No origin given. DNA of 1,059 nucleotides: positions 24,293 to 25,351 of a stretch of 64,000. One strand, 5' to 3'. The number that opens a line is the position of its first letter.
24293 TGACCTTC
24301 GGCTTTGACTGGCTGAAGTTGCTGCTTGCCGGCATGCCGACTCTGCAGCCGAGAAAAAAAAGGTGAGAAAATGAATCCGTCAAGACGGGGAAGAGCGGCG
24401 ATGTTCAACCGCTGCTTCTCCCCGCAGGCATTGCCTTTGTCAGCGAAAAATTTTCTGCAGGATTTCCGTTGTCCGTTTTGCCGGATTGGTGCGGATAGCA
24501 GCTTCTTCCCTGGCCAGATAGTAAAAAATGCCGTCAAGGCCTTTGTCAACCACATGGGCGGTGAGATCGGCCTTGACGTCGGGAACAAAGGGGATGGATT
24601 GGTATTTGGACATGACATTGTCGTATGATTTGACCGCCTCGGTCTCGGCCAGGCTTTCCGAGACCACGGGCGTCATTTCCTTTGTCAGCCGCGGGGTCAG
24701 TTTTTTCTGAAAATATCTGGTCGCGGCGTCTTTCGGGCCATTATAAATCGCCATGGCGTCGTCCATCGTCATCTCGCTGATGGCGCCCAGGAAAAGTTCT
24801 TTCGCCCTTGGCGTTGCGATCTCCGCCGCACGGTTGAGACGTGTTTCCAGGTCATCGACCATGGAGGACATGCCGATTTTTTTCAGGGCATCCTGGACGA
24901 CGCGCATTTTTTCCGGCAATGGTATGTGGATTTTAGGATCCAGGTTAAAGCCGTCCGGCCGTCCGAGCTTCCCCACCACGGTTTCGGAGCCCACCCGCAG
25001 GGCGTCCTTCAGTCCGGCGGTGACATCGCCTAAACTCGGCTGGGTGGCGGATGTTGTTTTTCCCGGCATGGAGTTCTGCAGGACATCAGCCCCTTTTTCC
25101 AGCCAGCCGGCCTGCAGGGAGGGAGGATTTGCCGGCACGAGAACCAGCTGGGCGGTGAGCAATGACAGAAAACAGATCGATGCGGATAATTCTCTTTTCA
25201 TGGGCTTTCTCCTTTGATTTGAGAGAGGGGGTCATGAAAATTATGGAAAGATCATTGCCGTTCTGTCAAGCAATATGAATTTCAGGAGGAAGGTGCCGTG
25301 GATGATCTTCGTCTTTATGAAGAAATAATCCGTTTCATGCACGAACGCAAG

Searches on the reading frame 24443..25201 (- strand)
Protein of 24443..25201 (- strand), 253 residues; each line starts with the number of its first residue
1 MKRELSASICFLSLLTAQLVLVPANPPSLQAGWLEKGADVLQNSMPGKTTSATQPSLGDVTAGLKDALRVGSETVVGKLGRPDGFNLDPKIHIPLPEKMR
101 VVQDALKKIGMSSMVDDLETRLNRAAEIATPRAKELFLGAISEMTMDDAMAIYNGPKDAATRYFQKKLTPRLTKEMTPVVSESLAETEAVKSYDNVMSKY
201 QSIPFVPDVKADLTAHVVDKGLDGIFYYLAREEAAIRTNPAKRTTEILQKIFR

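Call 59: search_protein_families(library=pfam, proteins=[window:24443-25201:-], max_evalue=0.00001)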
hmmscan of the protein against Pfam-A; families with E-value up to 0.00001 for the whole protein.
window:24443-25201:- (253 aa): 1 family
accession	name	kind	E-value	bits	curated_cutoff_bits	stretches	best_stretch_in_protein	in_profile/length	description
PF13852.11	DUF4197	-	5.6e-71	238.8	24.9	1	58-252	5-198/199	Protein of unknown function (DUF4197)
